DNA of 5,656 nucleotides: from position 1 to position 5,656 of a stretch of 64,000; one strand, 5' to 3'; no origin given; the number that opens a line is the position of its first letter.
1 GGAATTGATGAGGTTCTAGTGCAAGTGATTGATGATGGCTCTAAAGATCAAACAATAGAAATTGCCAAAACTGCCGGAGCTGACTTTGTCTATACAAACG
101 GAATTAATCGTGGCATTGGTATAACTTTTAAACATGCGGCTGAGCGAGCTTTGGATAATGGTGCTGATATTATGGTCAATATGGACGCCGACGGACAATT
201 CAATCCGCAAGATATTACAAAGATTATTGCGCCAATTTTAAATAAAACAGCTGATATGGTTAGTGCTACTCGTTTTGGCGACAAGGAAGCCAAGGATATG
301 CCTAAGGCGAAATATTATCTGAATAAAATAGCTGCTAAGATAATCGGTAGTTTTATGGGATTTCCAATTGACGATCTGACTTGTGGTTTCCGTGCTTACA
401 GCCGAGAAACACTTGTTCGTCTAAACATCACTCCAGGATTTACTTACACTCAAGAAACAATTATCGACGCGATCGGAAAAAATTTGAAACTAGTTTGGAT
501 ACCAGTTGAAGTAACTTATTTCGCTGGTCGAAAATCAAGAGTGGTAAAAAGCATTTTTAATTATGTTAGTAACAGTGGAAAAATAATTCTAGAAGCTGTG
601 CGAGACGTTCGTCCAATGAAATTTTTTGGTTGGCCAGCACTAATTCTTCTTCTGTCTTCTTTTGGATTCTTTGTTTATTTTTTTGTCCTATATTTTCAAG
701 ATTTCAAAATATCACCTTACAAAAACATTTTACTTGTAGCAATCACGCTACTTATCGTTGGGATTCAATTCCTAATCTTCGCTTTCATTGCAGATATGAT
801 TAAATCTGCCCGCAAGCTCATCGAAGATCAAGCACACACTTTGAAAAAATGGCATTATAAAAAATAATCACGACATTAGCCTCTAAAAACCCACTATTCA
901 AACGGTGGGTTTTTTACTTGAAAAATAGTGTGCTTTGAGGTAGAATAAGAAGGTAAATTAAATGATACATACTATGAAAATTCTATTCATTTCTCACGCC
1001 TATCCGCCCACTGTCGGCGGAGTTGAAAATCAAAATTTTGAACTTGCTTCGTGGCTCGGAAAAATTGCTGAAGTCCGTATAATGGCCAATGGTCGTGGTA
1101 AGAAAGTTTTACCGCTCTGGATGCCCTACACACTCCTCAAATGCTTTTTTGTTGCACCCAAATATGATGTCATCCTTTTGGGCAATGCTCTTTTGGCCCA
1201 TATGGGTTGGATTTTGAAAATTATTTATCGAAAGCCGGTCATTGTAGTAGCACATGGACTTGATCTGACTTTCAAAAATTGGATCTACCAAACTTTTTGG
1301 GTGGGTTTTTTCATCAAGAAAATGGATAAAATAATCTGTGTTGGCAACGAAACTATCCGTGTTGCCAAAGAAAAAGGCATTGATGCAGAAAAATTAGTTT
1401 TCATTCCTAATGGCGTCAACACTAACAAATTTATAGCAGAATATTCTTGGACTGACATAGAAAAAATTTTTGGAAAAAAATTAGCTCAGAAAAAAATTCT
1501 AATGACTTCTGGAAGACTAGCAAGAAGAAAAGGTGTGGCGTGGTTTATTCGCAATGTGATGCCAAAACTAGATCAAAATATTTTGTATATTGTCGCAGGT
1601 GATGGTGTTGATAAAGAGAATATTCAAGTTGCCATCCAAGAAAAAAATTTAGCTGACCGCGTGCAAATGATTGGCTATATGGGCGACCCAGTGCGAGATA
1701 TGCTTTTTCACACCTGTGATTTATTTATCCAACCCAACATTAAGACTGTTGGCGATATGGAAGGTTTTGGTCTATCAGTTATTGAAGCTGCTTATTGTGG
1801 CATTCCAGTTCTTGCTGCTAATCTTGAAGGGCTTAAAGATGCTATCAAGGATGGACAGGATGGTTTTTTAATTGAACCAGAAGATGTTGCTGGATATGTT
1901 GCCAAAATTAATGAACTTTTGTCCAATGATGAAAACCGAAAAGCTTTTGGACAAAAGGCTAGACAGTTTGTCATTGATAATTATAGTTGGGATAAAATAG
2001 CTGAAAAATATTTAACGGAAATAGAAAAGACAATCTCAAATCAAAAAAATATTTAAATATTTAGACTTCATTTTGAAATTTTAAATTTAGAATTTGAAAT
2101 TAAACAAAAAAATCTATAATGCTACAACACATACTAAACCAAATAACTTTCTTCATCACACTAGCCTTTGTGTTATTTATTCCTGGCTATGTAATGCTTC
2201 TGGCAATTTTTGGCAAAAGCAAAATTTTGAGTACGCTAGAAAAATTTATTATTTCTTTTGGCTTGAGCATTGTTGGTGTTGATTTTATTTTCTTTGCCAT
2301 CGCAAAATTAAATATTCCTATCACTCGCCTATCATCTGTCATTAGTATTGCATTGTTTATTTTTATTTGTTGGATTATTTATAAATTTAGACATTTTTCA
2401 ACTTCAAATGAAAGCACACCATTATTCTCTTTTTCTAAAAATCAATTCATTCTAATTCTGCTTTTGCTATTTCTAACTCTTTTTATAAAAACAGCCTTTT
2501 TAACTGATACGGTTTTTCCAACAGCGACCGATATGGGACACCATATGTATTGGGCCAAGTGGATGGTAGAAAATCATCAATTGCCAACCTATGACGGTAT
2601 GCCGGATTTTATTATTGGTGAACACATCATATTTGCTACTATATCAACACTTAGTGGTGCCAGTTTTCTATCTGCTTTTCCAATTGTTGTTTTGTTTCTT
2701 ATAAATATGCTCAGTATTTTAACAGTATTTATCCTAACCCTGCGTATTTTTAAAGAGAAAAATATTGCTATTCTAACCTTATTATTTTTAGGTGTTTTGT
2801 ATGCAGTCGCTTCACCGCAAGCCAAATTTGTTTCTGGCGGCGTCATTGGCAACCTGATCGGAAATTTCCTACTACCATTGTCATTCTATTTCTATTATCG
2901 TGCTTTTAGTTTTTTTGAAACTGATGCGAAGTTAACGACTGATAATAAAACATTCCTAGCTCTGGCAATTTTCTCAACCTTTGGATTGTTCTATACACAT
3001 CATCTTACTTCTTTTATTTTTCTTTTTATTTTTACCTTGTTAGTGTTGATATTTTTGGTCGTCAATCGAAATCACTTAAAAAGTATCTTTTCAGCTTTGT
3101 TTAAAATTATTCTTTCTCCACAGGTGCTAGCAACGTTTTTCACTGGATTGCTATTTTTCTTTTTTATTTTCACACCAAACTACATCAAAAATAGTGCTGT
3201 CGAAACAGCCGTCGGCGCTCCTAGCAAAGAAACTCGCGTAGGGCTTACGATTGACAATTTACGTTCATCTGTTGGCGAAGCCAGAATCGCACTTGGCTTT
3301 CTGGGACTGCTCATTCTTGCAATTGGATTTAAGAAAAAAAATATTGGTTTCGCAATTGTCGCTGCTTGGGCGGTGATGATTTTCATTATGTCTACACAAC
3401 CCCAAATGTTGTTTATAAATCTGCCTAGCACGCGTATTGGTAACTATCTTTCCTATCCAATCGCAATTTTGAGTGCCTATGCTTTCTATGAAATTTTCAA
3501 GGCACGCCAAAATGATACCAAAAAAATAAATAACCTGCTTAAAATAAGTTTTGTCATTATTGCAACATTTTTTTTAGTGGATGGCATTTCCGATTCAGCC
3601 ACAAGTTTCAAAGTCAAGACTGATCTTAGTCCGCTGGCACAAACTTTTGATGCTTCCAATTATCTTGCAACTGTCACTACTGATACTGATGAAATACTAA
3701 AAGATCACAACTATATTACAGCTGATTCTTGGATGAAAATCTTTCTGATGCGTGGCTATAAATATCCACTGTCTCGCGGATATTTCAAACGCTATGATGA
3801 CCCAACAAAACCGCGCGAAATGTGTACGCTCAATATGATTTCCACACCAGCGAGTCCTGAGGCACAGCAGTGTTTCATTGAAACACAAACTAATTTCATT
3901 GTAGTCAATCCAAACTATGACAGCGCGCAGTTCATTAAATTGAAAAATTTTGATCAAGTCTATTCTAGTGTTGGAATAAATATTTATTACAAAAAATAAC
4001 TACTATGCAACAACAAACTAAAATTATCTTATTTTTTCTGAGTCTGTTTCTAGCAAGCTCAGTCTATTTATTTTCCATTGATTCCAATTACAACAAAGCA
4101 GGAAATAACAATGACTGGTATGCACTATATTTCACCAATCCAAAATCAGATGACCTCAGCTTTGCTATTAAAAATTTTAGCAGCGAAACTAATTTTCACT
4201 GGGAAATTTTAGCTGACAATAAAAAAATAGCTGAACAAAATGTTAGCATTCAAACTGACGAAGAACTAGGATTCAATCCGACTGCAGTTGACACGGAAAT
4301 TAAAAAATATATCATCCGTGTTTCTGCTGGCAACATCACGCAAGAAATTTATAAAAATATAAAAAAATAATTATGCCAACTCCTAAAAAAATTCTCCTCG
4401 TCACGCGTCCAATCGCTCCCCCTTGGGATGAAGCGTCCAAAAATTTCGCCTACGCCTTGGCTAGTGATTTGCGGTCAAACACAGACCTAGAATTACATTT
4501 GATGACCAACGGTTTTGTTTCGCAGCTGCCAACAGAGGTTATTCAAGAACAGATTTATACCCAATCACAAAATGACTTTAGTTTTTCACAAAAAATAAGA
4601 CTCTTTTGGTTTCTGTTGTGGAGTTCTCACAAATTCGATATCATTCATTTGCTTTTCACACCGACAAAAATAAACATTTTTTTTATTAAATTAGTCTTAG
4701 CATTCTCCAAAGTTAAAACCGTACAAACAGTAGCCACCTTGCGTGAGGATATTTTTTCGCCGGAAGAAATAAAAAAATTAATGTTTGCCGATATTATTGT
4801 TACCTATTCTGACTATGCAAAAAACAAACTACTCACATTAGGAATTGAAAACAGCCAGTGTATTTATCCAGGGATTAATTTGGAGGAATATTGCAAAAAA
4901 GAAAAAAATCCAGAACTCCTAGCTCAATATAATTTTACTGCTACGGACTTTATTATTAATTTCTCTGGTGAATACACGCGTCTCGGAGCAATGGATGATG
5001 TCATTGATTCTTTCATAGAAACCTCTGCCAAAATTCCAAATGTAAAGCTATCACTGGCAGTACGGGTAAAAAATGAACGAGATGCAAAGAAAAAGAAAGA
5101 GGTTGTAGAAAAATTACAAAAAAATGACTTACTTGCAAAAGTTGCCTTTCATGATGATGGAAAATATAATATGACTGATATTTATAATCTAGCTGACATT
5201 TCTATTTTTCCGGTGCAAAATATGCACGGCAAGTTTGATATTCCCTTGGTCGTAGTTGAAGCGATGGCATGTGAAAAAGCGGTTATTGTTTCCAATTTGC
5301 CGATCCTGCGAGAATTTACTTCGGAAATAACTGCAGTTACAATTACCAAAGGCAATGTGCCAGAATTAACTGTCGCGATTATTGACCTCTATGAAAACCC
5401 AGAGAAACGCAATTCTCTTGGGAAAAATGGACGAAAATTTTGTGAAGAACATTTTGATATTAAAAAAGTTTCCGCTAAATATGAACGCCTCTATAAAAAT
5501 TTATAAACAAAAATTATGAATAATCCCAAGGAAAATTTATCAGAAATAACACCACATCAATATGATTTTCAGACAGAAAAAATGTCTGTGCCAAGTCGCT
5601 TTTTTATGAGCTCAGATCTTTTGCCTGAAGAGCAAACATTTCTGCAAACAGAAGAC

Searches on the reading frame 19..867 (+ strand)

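Call 9: search_protein_families(library=pfam, proteins=[window:19-867:+], max_evalue=0.001)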
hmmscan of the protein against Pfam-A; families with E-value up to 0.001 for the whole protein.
window:19-867:+ (282 aa): 1 family
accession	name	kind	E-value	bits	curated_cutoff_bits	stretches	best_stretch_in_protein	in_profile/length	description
PF00535.33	Glycos_transf_2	-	8.8e-14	52.2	23.3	1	3-132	32-164/168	Glycosyl transferase family 2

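Call 87: search_protein_families(library=ncbifam, proteins=[window:19-867:+], max_evalue=0.001)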
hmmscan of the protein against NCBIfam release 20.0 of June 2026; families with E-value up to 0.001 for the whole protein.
window:19-867:+ (282 aa): 6 families
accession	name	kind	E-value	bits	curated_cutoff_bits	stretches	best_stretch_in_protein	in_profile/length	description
TIGR04182.1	glyco_TIGR04182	equivalog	3.1e-29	102.3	325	1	3-265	32-286/293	S-layer glycoprotein N-glycosyltransferase AglJ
NF058614.1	PPMAGASynPpgS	equivalog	1.3e-19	70.5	370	1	3-174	31-205/226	polyprenyl-phospho-N-acetylgalactosaminyl synthase PpgS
NF041391.1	DPhHxTase_Halo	equivalog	2.5e-15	56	375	1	3-164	28-182/213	dolichyl-phosphate hexose transferase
NF047588.1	GlcsyltransPgfSStrep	equivalog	5.1e-07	29.2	500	1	3-261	39-287/308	glycosyltransferase PgfS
NF007986.1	PRK10714.1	equivalog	6e-06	25.5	529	1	3-258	43-290/316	undecaprenyl-phosphate 4-deoxy-4-formamido-L-arabinose transferase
NF010496.0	PRK13915.1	equivalog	0.0001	21.5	262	1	3-77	68-147/307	glucosyl-3-phosphoglycerate synthase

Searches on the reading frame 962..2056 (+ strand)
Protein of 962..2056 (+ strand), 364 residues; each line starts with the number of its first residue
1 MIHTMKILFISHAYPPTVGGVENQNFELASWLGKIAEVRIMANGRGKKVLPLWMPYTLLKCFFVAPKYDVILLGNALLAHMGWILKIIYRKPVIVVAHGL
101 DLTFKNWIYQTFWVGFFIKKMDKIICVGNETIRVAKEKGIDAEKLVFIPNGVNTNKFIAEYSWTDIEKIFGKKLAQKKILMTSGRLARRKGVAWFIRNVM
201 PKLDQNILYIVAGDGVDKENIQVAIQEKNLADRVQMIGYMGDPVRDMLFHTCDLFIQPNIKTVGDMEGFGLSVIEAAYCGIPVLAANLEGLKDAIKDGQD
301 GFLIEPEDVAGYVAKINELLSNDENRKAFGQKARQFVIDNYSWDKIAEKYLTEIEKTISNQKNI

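Call 9: search_protein_families(library=pfam, proteins=[window:962-2056:+], max_evalue=0.001)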
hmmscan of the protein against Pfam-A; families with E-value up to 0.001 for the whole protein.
window:962-2056:+ (364 aa): 6 families
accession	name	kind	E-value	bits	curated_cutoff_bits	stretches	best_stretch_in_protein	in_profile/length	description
PF00534.26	Glycos_transf_1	-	1e-36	126.5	26.4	1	171-335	7-171/172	Glycosyl transferases group 1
PF13692.12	Glyco_trans_1_4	-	5.2e-28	98.5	27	1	178-322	2-142/142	Glycosyl transferases group 1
PF13439.12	Glyco_transf_4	-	1.4e-12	48.4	28.5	1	56-155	62-169/170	Glycosyltransferase Family 4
PF13524.12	Glyco_trans_1_2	-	6.4e-09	36.3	25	1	270-351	64-143/144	Glycosyl transferase-like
PF20706.3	GT4-conflict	-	1.2e-06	28.2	26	1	234-348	263-383/385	Family 4 Glycosyltransferase in conflict systems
PF13579.12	Glyco_trans_4_4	-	4.4e-06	27.5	29.7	1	64-151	68-158/158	Glycosyl transferase 4-like domain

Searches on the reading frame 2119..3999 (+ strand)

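Call 9: search_protein_families(library=pfam, proteins=[window:2119-3999:+], max_evalue=0.001)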
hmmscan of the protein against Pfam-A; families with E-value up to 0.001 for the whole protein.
window:2119-3999:+ (626 aa): 2 families
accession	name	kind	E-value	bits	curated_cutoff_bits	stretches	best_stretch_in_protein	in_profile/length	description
PF07760.16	DUF1616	-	3.4e-10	40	31.6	1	10-101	23-126/307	Protein of unknown function (DUF1616)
PF20176.3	DUF6541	-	2e-09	36.8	29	1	16-422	1-406/646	Family of unknown function (DUF6541)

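Call 87: search_protein_families(library=ncbifam, proteins=[window:2119-3999:+], max_evalue=0.001)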
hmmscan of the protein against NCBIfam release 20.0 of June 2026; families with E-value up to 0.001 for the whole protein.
window:2119-3999:+ (626 aa): 0 families

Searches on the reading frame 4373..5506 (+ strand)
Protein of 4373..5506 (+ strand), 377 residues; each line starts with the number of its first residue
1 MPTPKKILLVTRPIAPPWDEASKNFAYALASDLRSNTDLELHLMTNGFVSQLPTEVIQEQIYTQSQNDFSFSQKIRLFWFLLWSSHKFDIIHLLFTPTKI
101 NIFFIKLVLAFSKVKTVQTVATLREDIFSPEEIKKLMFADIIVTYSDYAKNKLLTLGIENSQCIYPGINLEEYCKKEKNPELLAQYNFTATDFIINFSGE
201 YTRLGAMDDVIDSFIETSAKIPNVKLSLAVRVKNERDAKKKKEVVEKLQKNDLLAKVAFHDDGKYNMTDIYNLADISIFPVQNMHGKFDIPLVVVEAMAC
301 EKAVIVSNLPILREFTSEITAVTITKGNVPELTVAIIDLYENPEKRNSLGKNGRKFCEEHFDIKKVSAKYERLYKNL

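Call 9: search_protein_families(library=pfam, proteins=[window:4373-5506:+], max_evalue=0.001)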
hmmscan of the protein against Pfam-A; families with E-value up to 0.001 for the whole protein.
window:4373-5506:+ (377 aa): 3 families
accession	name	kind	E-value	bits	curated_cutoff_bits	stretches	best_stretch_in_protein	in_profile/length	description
PF00534.26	Glycos_transf_1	-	2.4e-15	56.9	26.4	1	183-355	6-171/172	Glycosyl transferases group 1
PF13692.12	Glyco_trans_1_4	-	2.6e-11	44.4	27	1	197-342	6-142/142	Glycosyl transferases group 1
PF13524.12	Glyco_trans_1_2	-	0.00013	22.3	25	1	266-366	39-138/144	Glycosyl transferase-like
